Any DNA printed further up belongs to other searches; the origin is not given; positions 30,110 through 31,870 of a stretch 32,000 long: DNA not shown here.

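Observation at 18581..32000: Translationally coupled operon of at least 13 genes for a modified pseudaminic-acid-type nonulosonic acid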

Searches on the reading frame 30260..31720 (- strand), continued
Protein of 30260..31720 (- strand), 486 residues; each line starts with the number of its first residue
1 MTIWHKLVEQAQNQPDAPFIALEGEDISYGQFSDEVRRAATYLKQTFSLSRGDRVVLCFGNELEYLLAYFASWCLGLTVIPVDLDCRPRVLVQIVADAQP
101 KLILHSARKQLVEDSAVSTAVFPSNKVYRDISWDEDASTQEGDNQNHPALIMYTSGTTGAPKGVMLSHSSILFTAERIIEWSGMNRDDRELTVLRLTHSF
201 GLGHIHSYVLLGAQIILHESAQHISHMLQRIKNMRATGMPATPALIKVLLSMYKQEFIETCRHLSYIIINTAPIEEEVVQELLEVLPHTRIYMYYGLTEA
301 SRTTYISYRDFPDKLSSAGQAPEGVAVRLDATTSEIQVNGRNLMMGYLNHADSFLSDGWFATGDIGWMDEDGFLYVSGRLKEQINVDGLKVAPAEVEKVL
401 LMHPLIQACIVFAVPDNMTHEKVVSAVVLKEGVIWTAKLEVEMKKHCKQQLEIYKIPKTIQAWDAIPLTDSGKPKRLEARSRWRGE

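Call 86: search_protein_families(library=ncbifam, proteins=[L051:9126-9671:+, L051:2328-3332:+, L051:463-2331:+, L051:17551-18465:+], max_evalue=0.00001)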
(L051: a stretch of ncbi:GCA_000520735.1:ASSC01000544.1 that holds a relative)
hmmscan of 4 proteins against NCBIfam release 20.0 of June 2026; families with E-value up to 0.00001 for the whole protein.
L051:9126-9671:+ (181 aa): 1 family
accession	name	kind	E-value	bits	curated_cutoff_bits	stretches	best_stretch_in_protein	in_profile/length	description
TIGR03585.1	PseH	equivalog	6.1e-30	104.4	93.1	1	3-156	2-155/156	UDP-4-amino-4,6-dideoxy-N-acetyl-beta-L-altrosamine N-acetyltransferase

L051:2328-3332:+ (334 aa): 27 families (the best 25 are shown)
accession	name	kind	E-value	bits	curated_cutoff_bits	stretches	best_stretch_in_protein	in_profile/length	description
TIGR03589.1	PseB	equivalog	5.5e-101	337.7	407.75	1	5-299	3-288/324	UDP-N-acetylglucosamine 4,6-dehydratase (inverting)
TIGR04130.1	FnlA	equivalog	3.1e-76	256.5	730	1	4-303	2-293/337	UDP-N-acetylglucosamine 4,6-dehydratase/5-epimerase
TIGR04180.1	EDH_00030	hypoth_equivalog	2.2e-25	89.3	475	1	9-278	1-284/297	NAD-dependent 4,6-dehydratase LegB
TIGR03466.1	HpnA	hypoth_equivalog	5.6e-19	68.2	367.65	1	8-135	2-120/327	hopanoid-associated sugar epimerase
TIGR01179.1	galE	equivalog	7.8e-19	67.7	262.3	1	8-175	1-180/332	UDP-glucose 4-epimerase GalE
NF042422.1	oxyalk_red_OleD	equivalog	2.8e-16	59.8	580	1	8-131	2-113/329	2-alkyl-3-oxoalkanoate reductase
TIGR01181.1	dTDP_gluc_dehyt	equivalog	3e-15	56.1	365.1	1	8-131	1-128/321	dTDP-glucose 4,6-dehydratase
NF042423.1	oxyalk_red_Shew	equivalog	4.8e-15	55.5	580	1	6-129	8-119/331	2-alkyl-3-oxoalkanoate reductase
NF052578.1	StrlDmthSdmBMthl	equivalog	8.7e-14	52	600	1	9-141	3-125/328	sterol demethylase protein SdmB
TIGR02622.1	CDP_4_6_dhtase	equivalog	1e-13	51.2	278.45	1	4-132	2-133/352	CDP-glucose 4,6-dehydratase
NF041293.1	G6PDh_Azf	equivalog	1.2e-13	51.1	400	1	6-137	2-124/252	NAD-dependent glucose-6-phosphate dehydrogenase Azf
TIGR01214.1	rmlD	equivalog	7.8e-12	44.9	224.05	1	8-152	1-138/285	dTDP-4-dehydrorhamnose reductase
NF043036.1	ErythonDh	equivalog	9.1e-11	41.5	325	1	8-253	2-266/321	D-erythronate dehydrogenase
NF007956.0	PRK10675.1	subfamily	1.3e-10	40.9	394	1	8-129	2-125/338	UDP-glucose 4-epimerase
NF005539.0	PRK07201.1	equivalog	1.7e-10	40.3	549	1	9-117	3-114/657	SDR family oxidoreductase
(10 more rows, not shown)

L051:463-2331:+ (622 aa): 1 family
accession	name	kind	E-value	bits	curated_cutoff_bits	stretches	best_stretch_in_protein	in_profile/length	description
NF050051.1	FlagModPseD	domain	3.7e-17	62.2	670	1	30-519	25-518/640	flagellin modification protein PseD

L051:17551-18465:+ (304 aa): 0 families

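Call 87: search_solved_structures(query=L051:2328-3332:+, max_evalue=1e-30)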
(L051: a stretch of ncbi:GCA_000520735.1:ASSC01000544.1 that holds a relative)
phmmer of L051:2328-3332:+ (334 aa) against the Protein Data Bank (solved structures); distinct sequences matched with E-value up to 1e-30: 11.
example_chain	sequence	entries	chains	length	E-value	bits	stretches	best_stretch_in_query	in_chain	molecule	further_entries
6bwc_A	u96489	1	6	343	5.3e-111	373.9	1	4-332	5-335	Polysaccharide biosynthesis protein CapD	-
4j2o_A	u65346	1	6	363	1.8e-72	247.4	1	3-304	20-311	UDP-N-acetylglucosamine 4,6-dehydratase/5-epimerase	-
2gn4_A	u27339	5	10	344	2e-72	247.2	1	4-301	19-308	UDP-GlcNAc C6 dehydratase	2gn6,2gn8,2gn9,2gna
3vvb_A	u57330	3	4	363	1.6e-70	241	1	4-311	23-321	CapE | Capsular polysaccharide synthesis enzyme Cap8E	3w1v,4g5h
3vvc_A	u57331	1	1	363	5.7e-70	239.1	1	4-311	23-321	Capsular polysaccharide synthesis enzyme Cap8E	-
5bjy_A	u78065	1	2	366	3.3e-52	180.8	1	5-294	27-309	WlaL protein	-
5bju_A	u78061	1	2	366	4.3e-51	177.1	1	5-294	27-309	WlaL protein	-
5bjw_A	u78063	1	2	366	1.5e-50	175.3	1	5-294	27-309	WlaL protein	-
5bjx_A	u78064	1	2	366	2.1e-50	174.9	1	5-294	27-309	WlaL protein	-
5bjv_A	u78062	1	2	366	1.5e-49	172.1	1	5-294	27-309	WlaL protein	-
4tqg_A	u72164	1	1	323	1.5e-37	132.7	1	5-293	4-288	Putative dTDP-d-glucose 4 6-dehydratase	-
